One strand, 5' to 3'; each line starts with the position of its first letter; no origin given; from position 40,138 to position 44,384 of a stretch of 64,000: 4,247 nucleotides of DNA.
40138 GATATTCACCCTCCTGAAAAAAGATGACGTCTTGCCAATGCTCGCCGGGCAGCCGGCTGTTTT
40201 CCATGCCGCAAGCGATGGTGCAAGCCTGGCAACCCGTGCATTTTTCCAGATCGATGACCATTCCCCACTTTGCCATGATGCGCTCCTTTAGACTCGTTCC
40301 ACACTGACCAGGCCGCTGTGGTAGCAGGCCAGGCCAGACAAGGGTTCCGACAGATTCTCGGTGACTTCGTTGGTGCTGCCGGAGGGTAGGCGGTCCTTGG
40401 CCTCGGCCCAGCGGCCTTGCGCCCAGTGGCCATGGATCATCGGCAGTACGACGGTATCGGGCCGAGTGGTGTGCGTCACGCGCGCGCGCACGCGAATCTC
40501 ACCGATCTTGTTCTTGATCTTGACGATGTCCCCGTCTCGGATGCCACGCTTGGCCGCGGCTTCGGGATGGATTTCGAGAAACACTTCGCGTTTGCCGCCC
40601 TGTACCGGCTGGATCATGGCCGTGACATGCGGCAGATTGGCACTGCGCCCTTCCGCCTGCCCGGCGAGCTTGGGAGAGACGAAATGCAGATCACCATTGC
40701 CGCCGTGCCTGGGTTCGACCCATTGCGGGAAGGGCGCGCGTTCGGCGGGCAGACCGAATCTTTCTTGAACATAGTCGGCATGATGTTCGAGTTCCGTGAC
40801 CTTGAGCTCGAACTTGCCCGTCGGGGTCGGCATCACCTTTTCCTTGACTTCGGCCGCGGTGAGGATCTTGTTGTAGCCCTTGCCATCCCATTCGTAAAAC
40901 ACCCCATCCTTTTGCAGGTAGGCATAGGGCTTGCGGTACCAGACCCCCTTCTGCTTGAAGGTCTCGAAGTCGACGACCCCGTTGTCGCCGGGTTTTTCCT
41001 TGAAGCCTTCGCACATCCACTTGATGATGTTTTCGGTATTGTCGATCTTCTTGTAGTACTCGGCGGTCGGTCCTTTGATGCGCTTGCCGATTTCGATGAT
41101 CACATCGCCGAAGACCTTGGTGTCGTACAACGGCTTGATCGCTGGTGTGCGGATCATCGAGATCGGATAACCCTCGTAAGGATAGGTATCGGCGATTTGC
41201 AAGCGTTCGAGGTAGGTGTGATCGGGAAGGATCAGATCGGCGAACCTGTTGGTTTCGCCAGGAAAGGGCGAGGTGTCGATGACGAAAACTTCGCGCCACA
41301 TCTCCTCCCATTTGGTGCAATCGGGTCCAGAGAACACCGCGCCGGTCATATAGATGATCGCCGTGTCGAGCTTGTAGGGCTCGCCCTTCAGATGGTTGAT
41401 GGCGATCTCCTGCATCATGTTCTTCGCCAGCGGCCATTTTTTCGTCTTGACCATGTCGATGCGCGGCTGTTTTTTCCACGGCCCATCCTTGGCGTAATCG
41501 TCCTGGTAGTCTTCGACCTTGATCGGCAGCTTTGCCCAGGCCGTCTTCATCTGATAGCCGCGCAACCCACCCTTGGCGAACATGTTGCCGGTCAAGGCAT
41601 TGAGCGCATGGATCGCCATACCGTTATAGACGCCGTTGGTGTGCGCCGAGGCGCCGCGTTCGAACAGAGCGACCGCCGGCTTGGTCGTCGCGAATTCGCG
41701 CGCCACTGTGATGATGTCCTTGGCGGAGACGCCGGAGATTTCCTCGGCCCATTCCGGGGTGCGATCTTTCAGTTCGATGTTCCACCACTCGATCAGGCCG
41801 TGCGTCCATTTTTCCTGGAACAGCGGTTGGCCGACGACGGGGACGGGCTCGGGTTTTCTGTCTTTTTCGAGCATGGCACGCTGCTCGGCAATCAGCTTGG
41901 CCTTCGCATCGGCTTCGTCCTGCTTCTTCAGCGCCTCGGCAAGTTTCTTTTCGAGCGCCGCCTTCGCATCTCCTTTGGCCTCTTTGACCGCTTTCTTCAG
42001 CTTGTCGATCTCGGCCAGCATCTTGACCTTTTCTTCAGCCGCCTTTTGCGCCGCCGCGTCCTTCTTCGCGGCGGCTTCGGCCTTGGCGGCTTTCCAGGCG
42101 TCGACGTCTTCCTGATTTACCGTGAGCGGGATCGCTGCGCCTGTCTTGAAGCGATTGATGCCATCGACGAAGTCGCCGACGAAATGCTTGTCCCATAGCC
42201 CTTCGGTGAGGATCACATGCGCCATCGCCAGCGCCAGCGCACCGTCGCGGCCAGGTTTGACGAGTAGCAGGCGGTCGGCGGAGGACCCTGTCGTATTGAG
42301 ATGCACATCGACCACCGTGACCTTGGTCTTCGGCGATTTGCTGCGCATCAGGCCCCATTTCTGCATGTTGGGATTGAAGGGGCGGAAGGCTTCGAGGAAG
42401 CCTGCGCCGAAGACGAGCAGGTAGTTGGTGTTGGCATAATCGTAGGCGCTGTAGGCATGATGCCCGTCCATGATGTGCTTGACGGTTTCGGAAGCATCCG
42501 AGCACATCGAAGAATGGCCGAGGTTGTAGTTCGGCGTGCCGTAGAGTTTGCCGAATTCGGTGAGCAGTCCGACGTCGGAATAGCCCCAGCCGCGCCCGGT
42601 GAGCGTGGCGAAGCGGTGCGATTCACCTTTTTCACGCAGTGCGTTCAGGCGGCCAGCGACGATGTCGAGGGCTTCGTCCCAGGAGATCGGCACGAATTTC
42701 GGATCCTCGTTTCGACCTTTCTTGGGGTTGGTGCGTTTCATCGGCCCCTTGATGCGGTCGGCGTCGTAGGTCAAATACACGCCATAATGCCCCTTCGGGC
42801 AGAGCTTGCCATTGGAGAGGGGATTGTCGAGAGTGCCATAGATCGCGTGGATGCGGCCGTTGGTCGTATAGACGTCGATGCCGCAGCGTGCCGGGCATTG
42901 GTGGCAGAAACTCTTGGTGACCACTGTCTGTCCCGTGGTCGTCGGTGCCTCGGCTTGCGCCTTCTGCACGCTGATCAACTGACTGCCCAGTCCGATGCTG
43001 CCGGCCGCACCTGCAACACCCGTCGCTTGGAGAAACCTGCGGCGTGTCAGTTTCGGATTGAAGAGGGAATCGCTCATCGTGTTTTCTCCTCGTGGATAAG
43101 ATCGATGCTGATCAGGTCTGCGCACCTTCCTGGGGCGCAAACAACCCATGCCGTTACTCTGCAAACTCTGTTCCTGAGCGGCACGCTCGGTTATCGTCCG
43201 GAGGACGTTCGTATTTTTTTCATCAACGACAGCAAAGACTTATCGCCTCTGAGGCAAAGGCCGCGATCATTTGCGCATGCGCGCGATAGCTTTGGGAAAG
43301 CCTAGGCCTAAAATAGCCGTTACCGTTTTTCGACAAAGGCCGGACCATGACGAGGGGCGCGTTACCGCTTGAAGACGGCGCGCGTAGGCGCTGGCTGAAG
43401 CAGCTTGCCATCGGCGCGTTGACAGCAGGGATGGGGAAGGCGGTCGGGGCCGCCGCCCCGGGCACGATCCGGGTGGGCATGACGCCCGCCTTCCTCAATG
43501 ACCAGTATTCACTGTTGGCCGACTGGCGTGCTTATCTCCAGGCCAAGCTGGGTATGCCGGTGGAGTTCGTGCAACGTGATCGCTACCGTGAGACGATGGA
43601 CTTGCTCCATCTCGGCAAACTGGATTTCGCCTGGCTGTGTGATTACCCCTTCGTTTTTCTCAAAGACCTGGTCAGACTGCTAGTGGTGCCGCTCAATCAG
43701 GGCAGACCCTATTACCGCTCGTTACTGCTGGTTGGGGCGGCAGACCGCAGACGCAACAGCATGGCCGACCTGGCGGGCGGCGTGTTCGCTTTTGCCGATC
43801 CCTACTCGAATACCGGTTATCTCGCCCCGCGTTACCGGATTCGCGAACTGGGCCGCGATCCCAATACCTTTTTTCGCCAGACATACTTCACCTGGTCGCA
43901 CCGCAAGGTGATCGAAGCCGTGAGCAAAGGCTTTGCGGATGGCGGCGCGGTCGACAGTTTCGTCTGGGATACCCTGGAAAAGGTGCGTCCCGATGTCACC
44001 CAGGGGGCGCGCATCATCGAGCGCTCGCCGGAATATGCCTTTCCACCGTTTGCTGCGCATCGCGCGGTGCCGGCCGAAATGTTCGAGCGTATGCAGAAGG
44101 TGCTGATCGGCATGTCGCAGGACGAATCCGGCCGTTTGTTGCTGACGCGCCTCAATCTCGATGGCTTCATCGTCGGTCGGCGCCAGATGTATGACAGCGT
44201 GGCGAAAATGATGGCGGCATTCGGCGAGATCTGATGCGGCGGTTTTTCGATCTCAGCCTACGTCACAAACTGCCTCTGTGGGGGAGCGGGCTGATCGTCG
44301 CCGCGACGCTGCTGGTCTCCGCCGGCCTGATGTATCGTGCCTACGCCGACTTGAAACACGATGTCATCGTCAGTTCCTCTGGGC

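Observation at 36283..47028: Minus-strand operon looks like an arx (anaerobic arsenite oxidase)-type cluster: TGRGWG motif, A-B-C-D order, divergent XSR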

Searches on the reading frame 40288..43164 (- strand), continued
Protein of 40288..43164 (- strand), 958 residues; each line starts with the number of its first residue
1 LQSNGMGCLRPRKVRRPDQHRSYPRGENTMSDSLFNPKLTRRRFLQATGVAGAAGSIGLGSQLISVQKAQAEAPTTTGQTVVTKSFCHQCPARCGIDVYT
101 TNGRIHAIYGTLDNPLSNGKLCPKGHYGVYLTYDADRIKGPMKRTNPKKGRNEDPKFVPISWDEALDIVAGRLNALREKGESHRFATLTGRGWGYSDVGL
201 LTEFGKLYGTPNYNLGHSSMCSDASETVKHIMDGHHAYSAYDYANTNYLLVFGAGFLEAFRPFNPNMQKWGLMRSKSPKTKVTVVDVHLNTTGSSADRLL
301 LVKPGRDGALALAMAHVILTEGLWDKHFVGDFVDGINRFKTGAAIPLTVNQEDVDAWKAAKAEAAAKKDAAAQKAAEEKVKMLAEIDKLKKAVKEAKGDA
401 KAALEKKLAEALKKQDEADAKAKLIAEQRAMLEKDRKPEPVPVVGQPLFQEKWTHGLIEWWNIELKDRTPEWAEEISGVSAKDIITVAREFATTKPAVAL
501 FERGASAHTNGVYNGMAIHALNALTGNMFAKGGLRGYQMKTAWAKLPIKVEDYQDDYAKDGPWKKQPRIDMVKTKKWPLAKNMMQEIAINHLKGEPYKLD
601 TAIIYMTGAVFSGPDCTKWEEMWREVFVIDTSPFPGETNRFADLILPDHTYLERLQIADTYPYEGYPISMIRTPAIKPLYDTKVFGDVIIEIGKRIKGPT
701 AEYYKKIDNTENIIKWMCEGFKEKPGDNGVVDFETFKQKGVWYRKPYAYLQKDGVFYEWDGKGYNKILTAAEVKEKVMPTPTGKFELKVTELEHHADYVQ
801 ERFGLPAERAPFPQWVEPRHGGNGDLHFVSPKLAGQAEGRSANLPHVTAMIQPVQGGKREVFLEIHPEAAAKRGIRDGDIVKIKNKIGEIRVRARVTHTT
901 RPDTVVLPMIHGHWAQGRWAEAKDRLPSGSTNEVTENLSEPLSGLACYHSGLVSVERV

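Call 72: fold_search(model_id=the predicted structure, library=pdb)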
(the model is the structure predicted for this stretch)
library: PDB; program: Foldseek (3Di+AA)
matches with E <= 10: 595; with E <= 0.001: 182
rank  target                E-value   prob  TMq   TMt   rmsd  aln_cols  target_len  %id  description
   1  6cz7_A                5.0e-61  1.00  0.74  0.84   5.5       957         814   27  The arsenate respiratory reductase (Arr) complex from Shewanella sp. ANA-3 (released 2018-08-15)
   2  6cz7_C                1.2e-60  1.00  0.74  0.85   4.0       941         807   28  The arsenate respiratory reductase (Arr) complex from Shewanella sp. ANA-3 (released 2018-08-15)
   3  2vpw_A                2.2e-41  1.00  0.65  0.81   7.9       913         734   22  Polysulfide reductase with bound menaquinone (released 2008-06-10)
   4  7vw6_A                8.1e-37  1.00  0.59  0.60   9.4       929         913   16  Cryo-EM Structure of Formate Dehydrogenase 1 from Methylorubrum extorquens AM1 (released 2022-06-01)
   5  2v45                  9.6e-37  1.00  0.59  0.75  10.1       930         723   17  A New Catalytic Mechanism of Periplasmic Nitrate Reductase from Desulfovibrio desulfuricans ATCC 27774 from Crystallogra (released 2008-03-18)
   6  2v3v                  2.4e-36  1.00  0.59  0.75  10.1       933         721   17  A New Catalytic Mechanism of Periplasmic Nitrate Reductase from Desulfovibrio desulfuricans ATCC 27774 from Crystallogra (released 2008-03-18)
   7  8j83_A                5.5e-36  1.00  0.58  0.59   7.9       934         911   16  Crystal structure of formate dehydrogenase from Methylorubrum extorquens AM1 (released 2023-10-11)
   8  2nap                  5.5e-36  1.00  0.57  0.72  11.2       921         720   18  DISSIMILATORY NITRATE REDUCTASE (NAP) FROM DESULFOVIBRIO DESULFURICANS (released 1999-09-19)
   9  2jio                  8.1e-36  1.00  0.57  0.73  11.3       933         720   18  A New Catalytic Mechanism of Periplasmic Nitrate Reductase from Desulfovibrio desulfuricans ATCC 27774 from Crystallogra (released 2008-03-18)
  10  4ydd_A                1.5e-35  1.00  0.63  0.65  11.0      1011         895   17  Crystal structure of the perchlorate reductase PcrAB from Azospira suillum PS (released 2016-03-09)
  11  1fdi                  1.7e-35  1.00  0.57  0.72  10.5       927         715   19  OXIDIZED FORM OF FORMATE DEHYDROGENASE H FROM E. COLI COMPLEXED WITH THE INHIBITOR NITRITE (released 1997-08-20)
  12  5e7o_A                1.9e-35  1.00  0.60  0.62  13.0      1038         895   17  Crystal structure of the perchlorate reductase PcrAB mutant W461E of PcrA from Azospira suillum PS (released 2016-03-09)
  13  5ch7_C                6.2e-35  1.00  0.61  0.64  12.3      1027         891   16  Crystal structure of the perchlorate reductase PcrAB - Phe164 gate switch intermediate - from Azospira suillum PS (released 2016-03-09)
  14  4ydd_C                7.7e-35  1.00  0.62  0.64  11.6      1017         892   17  Crystal structure of the perchlorate reductase PcrAB from Azospira suillum PS (released 2016-03-09)
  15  5ch7_A                8.6e-35  1.00  0.62  0.64  10.9      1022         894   16  Crystal structure of the perchlorate reductase PcrAB - Phe164 gate switch intermediate - from Azospira suillum PS (released 2016-03-09)
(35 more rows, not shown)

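Call 90: list_cluster_members(proteins=[P0121, P0122, P0123, P0124, P0126, P0128, P0129, P0135, P0154, P0127])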
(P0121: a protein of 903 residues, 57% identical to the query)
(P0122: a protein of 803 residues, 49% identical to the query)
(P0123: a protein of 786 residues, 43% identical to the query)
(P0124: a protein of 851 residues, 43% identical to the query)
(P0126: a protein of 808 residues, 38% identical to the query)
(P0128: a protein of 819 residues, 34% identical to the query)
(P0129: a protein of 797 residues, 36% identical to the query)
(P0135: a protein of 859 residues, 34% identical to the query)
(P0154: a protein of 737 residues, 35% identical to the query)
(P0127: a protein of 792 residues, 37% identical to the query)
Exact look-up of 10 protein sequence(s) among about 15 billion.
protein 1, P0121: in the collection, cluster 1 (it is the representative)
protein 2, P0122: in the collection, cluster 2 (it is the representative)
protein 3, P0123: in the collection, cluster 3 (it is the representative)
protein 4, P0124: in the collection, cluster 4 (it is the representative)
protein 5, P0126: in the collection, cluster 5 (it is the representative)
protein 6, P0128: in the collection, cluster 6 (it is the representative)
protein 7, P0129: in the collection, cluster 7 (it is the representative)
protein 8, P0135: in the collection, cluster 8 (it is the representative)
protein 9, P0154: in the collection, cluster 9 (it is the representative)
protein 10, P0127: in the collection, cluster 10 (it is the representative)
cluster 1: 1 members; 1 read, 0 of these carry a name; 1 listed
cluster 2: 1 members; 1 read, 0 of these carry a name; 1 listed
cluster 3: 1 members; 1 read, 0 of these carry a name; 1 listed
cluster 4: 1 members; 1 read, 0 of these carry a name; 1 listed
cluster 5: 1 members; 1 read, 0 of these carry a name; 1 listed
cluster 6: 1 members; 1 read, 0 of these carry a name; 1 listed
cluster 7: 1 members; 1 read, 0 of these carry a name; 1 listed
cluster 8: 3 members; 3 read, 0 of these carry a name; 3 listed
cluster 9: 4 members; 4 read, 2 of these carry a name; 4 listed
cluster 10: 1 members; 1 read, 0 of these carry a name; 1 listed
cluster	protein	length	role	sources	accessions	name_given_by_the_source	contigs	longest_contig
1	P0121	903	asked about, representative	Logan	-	-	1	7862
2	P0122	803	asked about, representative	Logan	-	-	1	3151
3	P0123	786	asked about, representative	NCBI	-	-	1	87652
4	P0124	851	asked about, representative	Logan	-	-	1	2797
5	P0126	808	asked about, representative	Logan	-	-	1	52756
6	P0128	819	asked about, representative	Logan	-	-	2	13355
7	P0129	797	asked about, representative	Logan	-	-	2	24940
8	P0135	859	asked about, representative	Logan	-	-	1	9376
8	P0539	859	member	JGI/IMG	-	-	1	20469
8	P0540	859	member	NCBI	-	-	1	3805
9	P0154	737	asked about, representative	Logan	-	-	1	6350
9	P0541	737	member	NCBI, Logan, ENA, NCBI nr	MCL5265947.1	MAG: molybdopterin-dependent oxidoreductase [Chloroflexi bacterium] | molybdopterin-dependent oxidoreductase [Chloroflexota bacterium]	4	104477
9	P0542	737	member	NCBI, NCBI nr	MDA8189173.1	MAG: molybdopterin-dependent oxidoreductase [Dehalococcoidales bacterium] | molybdopterin-dependent oxidoreductase [Dehalococcoidales bacterium]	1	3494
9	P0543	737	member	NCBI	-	-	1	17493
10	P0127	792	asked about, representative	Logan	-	-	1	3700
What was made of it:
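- Tried and rejected: Cluster look-ups gave no names for the nearest non-Arx representatives P0122-P0124 (call 90).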

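Call 91: search_protein_families(library=ncbifam, proteins=[P0122, P0123, P0124, P0126, P0128, P0129, P0135, P0145, P0121], max_evalue=1e-100)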
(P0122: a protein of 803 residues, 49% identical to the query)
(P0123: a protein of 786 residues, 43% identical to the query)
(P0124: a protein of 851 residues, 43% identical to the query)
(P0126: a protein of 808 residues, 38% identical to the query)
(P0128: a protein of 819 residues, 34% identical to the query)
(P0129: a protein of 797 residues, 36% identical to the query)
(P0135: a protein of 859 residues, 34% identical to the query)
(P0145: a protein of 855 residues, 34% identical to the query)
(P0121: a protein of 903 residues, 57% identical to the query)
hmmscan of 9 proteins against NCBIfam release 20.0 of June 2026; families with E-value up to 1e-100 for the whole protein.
P0122 (803 aa): 2 families
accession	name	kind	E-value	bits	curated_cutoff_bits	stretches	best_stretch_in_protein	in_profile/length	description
NF041714.1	arsenate_red_ArrA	equivalog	1.3e-139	466.9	1600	1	3-554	3-554/848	arsenate respiratory reductase molybdopterin-containing subunit ArrA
NF012032.0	PRK15488.1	equivalog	1.8e-106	356.9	694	0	315-794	274-751/759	thiosulfate reductase PhsA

P0123 (786 aa): 1 family
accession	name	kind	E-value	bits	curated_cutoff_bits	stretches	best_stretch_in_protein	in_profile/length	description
NF041714.1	arsenate_red_ArrA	equivalog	4.8e-119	398.8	1600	1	40-537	42-556/848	arsenate respiratory reductase molybdopterin-containing subunit ArrA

P0124 (851 aa): 1 family
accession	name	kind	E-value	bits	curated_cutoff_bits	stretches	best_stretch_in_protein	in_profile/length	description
NF041714.1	arsenate_red_ArrA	equivalog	3.5e-126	422.4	1600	1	1-850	1-847/848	arsenate respiratory reductase molybdopterin-containing subunit ArrA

P0126 (808 aa): 1 family
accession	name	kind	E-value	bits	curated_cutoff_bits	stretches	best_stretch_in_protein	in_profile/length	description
NF041714.1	arsenate_red_ArrA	equivalog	3.2e-200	667.3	1600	1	11-570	3-568/848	arsenate respiratory reductase molybdopterin-containing subunit ArrA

P0128 (819 aa): 1 family
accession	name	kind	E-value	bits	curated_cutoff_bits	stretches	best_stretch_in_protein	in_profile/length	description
NF041714.1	arsenate_red_ArrA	equivalog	1.2e-247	824.2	1600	1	13-816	16-845/848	arsenate respiratory reductase molybdopterin-containing subunit ArrA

P0129 (797 aa): 1 family
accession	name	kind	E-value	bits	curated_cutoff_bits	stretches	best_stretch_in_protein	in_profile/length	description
NF041714.1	arsenate_red_ArrA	equivalog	5.9e-185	616.8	1600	1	12-548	4-556/848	arsenate respiratory reductase molybdopterin-containing subunit ArrA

P0135 (859 aa): 1 family
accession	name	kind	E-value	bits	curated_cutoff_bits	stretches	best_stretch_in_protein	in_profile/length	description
NF041714.1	arsenate_red_ArrA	equivalog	0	1178.5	1600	1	16-858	3-847/848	arsenate respiratory reductase molybdopterin-containing subunit ArrA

P0145 (855 aa): 1 family
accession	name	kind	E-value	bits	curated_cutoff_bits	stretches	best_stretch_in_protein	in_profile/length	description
NF041714.1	arsenate_red_ArrA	equivalog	1.6e-277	923.1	1600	1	11-855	3-848/848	arsenate respiratory reductase molybdopterin-containing subunit ArrA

P0121 (903 aa): 1 family
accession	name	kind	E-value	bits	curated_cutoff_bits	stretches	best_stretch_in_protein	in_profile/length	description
NF041714.1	arsenate_red_ArrA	equivalog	5.2e-127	425.1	1600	0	12-323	3-313/848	arsenate respiratory reductase molybdopterin-containing subunit ArrA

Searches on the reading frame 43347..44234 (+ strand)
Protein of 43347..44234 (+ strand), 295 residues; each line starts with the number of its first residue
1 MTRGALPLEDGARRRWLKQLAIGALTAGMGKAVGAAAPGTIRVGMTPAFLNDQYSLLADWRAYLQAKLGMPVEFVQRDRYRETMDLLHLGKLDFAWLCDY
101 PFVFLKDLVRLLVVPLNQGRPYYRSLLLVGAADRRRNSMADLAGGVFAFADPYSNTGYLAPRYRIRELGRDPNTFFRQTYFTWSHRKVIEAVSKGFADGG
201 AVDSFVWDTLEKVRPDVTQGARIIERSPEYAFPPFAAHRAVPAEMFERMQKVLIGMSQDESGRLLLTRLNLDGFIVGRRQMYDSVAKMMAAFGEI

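Call 3: search_protein_families(library=pfam, proteins=[window:43347-44234:+])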
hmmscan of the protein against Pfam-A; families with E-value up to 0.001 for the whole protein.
window:43347-44234:+ (295 aa): 1 family
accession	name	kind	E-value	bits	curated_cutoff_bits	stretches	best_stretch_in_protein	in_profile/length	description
PF12974.12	Phosphonate-bd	-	4.1e-56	190.5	27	1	43-282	1-242/242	ABC transporter, phosphonate, periplasmic substrate-binding protein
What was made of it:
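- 43347..44234 (+): arxX: periplasmic arsenite-sensor binding protein, 295 aa. Pfam Phosphonate-bd (call 3).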

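Call 4: search_protein_families(library=ncbifam, proteins=[window:43347-44234:+])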
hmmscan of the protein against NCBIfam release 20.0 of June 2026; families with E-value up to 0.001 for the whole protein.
window:43347-44234:+ (295 aa): 4 families
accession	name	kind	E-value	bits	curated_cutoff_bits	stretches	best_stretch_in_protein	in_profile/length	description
TIGR01098.1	3A0109s03R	subfamily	8.6e-30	104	112.05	1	16-254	4-251/253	phosphate/phosphite/phosphonate ABC transporter substrate-binding protein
TIGR03431.1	PhnD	equivalog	3e-25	89.2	261.1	1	13-290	3-284/288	phosphonate ABC transporter substrate-binding protein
TIGR04553.1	ABC_peri_selen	hypoth_equivalog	2.9e-22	79.3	250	1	61-291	23-261/266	putative selenate ABC transporter substrate-binding protein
NF049985.1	SBP_like_Rv1680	exception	0.00019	21.2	400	0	187-266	157-236/268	Rv1680 family SBP-like protein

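Call 44: search_solved_structures(query=window:43347-44234:+, show_alignments=1)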
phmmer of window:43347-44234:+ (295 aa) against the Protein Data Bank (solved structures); distinct sequences matched with E-value up to 0.001: 16.
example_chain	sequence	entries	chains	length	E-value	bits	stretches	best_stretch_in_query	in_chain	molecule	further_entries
6esv_A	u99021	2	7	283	2.3e-59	204.4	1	36-289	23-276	Putative periplasmic phosphite-binding-like protein (Pbl) PtxB-like protein designated Aio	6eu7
6esk_A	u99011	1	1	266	3e-59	204.1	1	37-289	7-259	Putative periplasmic phosphite-binding-like protein (Pbl) PtxB-like protein designated Aio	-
8ed5_A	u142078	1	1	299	1.9e-55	191.6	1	36-289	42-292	Putative periplasmic phosphite-binding-like protein (Pbl) PtxB-like protein designated Aio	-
6x6b_A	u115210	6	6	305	4.8e-36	127.9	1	37-288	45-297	ArrX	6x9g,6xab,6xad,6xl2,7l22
6x8w_A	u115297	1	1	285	6.9e-35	124.1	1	37-288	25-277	ArrX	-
5o2j_A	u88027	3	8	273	4.9e-12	49.1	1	59-261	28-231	Probable phosphite transport system-binding protein PtxB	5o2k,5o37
5jvb_A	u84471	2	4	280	1.2e-09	41.2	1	61-286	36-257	Phosphonate ABC transporter, periplasmic phosphonate-binding protein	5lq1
5lv1_A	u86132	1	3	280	5.6e-09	39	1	61-288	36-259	PtxB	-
7s6g_A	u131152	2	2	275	1.5e-08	37.7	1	45-287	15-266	Phosphonate ABC type transporter/ substrate binding component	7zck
6ght_A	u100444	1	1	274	1e-06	31.6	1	62-282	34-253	Probable phosphite transport system-binding protein HtxB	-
5me4_A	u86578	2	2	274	1.1e-06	31.5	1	62-282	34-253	Probable phosphite transport system-binding protein HtxB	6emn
6ghq_A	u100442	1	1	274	1.4e-06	31.2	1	62-280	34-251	Probable phosphite transport system-binding protein HtxB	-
5lq5_A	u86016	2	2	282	2.9e-06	30.1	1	143-287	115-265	Putative phosphonate binding protein for ABC transporter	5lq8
3n5l_A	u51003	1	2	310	3.4e-05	26.6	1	78-239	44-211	Binding protein component of ABC phosphonate transporter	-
3p7i_A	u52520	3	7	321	0.0005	22.8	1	52-242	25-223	PhnD, subunit of alkylphosphonate ABC transporter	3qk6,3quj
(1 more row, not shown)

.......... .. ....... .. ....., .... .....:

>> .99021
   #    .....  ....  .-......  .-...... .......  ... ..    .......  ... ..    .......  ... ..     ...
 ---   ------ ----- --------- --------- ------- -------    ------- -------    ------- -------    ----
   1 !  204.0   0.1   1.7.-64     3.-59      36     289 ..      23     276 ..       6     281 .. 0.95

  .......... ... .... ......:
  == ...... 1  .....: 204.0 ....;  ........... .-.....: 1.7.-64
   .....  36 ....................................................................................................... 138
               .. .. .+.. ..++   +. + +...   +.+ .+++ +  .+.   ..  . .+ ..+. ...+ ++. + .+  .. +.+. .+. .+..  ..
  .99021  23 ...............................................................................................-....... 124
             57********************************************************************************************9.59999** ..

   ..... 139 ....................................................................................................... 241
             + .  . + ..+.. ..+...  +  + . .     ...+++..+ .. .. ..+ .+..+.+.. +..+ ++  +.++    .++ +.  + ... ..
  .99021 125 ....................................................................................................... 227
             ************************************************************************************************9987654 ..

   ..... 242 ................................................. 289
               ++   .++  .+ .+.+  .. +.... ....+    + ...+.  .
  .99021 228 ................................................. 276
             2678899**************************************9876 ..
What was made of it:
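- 43347..44234 (+): Best solved relative is AioX 6esv (2e-59), ahead of ArrX (5e-36) (call 44).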
